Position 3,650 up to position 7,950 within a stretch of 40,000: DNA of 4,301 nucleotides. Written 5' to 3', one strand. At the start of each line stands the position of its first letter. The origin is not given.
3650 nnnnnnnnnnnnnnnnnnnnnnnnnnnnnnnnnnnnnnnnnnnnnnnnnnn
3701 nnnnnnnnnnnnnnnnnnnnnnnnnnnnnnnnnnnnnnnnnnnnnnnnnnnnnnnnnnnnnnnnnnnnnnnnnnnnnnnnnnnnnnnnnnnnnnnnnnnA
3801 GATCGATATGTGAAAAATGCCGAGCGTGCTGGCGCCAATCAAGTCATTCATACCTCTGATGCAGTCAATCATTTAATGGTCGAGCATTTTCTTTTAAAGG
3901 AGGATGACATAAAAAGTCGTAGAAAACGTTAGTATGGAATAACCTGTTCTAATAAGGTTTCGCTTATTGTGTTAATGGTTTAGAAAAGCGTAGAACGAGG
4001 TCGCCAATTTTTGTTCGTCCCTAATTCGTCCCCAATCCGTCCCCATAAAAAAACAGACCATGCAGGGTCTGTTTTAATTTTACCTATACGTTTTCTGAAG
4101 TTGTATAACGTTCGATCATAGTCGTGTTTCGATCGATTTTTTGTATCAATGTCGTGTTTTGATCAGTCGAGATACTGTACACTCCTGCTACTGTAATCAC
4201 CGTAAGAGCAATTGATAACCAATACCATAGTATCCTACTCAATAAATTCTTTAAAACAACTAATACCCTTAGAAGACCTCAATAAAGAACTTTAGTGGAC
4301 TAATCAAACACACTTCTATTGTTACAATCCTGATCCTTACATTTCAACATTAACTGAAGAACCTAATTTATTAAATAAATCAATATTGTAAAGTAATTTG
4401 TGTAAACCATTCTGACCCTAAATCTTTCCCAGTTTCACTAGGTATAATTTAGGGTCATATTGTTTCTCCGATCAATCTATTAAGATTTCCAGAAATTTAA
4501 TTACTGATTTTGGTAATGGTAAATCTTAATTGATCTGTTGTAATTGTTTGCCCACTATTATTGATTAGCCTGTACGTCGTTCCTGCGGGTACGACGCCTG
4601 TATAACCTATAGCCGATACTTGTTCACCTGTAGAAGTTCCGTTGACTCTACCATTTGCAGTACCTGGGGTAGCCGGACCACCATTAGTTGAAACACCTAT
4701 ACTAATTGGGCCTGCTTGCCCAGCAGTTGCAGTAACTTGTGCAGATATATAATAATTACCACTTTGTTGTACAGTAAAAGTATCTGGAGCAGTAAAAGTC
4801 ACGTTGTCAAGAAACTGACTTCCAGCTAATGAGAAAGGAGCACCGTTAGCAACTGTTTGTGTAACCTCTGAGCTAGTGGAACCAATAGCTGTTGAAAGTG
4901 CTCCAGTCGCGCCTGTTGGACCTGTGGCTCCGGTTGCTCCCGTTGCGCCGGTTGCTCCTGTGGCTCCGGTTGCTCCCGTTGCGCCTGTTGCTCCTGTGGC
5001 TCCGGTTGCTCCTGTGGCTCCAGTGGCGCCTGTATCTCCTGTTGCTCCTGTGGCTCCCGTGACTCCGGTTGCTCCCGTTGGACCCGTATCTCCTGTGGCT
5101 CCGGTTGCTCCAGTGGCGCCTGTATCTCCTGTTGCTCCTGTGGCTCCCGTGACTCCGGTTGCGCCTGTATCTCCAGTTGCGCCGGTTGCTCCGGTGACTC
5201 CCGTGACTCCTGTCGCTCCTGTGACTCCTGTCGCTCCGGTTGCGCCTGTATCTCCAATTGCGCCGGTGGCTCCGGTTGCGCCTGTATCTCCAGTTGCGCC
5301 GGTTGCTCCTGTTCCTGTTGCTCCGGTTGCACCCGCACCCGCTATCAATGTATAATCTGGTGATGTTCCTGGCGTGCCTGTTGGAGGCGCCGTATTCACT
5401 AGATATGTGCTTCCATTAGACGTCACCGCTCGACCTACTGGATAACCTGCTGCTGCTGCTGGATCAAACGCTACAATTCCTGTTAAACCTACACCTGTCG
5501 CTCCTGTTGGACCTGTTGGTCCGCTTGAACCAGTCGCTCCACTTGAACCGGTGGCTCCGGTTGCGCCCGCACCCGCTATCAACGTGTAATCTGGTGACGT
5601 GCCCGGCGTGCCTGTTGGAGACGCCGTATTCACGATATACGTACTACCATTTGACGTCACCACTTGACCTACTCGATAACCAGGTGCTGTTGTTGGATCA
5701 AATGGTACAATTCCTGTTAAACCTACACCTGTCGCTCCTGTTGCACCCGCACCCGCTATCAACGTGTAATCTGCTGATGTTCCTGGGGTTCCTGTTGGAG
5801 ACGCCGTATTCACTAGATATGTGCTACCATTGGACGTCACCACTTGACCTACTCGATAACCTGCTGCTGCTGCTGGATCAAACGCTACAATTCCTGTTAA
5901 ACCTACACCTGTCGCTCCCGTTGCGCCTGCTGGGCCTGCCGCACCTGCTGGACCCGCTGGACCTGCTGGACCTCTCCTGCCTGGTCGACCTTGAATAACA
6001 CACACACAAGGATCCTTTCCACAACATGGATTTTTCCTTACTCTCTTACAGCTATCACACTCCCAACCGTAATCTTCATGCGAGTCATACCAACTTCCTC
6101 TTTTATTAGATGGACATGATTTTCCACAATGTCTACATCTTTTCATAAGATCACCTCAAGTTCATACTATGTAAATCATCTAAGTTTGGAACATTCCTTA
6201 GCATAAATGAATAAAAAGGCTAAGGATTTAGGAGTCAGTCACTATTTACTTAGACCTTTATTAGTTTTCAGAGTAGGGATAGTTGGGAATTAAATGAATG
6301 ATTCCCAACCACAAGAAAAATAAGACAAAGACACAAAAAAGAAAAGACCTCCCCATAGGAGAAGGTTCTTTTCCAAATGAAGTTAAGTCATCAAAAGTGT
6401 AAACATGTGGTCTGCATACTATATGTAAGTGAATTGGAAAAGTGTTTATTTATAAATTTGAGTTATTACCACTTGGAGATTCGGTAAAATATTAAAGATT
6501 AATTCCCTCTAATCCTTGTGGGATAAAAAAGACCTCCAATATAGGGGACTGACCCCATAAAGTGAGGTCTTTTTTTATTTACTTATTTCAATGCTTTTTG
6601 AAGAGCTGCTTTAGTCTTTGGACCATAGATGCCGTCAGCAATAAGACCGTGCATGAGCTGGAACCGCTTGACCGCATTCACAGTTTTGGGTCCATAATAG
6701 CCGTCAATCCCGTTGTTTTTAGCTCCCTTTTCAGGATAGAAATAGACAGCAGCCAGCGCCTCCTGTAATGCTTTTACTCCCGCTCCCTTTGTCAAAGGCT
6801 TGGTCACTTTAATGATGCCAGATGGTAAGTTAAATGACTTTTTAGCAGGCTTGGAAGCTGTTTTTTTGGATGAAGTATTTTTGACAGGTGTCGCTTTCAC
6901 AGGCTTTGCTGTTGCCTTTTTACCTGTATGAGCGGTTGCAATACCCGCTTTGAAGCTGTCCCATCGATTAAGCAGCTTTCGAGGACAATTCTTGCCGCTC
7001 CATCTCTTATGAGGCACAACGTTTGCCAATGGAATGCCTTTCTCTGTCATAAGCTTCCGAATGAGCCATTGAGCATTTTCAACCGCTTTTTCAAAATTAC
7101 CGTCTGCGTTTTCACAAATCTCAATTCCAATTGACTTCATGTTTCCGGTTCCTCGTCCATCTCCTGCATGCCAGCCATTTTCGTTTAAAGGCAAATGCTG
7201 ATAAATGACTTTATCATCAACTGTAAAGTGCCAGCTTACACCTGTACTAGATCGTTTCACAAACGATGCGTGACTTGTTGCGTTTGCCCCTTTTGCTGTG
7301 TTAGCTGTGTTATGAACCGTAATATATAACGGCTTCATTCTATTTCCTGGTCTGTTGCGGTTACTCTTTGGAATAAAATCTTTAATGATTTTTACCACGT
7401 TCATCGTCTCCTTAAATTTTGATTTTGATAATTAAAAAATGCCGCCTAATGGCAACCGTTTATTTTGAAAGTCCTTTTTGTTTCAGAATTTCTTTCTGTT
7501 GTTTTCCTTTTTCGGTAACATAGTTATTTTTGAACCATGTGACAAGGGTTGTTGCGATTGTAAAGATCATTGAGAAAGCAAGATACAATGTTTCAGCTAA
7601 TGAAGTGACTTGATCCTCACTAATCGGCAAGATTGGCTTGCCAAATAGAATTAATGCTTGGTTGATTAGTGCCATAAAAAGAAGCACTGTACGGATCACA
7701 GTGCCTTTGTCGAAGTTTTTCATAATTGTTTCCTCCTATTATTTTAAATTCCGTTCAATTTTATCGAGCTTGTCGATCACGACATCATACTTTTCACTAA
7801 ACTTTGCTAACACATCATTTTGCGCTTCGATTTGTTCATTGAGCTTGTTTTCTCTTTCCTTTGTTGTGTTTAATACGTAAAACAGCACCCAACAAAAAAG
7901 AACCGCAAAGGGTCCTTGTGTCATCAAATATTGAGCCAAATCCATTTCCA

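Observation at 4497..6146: Mosaic collagen-like protein at the prophage/host junction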

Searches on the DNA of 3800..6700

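Call 89: search_rna_families(source=window, start=3800, end=6700, threshold=evalue, max_evalue=1)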
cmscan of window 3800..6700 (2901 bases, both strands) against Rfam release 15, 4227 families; matches with E-value up to 1: 1.
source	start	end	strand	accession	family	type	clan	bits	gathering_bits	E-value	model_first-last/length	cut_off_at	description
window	5657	5777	+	RF00201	snoZ278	Gene; snRNA; snoRNA; CD-box;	-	20.5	36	0.65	1-115/115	no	Small nucleolar RNA Z278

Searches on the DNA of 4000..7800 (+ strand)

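Call 9: search_dna_similar(query=window:4000-7800:+, collection=phages, mode=near)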
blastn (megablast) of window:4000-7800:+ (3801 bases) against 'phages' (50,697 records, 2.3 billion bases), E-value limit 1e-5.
Records with a match: 1; places in all: 1; records where one place covers at least 80% of the query: 0.
Best place of each record, by identity: 80-90% 1.
By first word of the organism name: Bacillus 1.
By host as written in the record: Bacillus pumilus strain CCTCC AB94180 1.
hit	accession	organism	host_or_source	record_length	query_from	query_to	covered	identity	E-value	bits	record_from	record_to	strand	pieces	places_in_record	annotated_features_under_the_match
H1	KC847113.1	Bacillus phage PBP180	Bacillus pumilus strain CCTCC AB94180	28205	3609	3801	5%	84.2%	1e-42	182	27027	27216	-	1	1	defective phage PBP180 | holin | hypothetical protein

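Call 57: get_annotated_region(hit=H1, flank=6000)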
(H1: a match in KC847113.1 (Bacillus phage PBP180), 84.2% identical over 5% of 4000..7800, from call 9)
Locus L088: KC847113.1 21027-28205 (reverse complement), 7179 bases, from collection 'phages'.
description: Bacillus phage PBP180, complete sequence.
organism: Bacillus phage PBP180 (NCBI taxid 2558359)
taxonomy: Viruses; Duplodnaviria; Heunggongvirae; Uroviricota; Caudoviricetes
host: Bacillus pumilus strain CCTCC AB94180; source: -; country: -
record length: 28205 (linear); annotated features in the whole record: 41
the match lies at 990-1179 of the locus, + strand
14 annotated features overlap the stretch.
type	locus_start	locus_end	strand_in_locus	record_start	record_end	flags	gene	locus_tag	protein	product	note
misc_feature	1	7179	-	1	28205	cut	-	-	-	-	defective phage PBP180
CDS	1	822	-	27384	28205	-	-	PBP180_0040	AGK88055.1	N-acetylmuramoyl-L-alanine amidase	ORF40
CDS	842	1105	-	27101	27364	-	-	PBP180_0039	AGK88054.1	holin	ORF39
CDS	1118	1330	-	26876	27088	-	-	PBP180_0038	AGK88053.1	hypothetical protein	ORF38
CDS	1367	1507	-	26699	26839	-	-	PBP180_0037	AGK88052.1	hypothetical protein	ORF37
CDS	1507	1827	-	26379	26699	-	-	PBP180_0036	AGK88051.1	hypothetical protein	ORF36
CDS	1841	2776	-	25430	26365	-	-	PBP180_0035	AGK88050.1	hypothetical protein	ORF35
CDS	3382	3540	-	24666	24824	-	-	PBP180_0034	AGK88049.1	hypothetical protein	ORF34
CDS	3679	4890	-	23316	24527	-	-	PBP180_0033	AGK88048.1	hypothetical protein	ORF33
CDS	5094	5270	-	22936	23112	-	-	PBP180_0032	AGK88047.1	hypothetical protein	ORF32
CDS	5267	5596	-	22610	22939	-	-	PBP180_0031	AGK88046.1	hypothetical protein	ORF31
CDS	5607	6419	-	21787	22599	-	-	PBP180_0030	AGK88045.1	hypothetical protein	ORF30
CDS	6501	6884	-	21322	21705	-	-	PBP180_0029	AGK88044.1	structural protein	ORF29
CDS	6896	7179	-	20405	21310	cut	-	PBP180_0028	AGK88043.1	hypothetical protein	ORF28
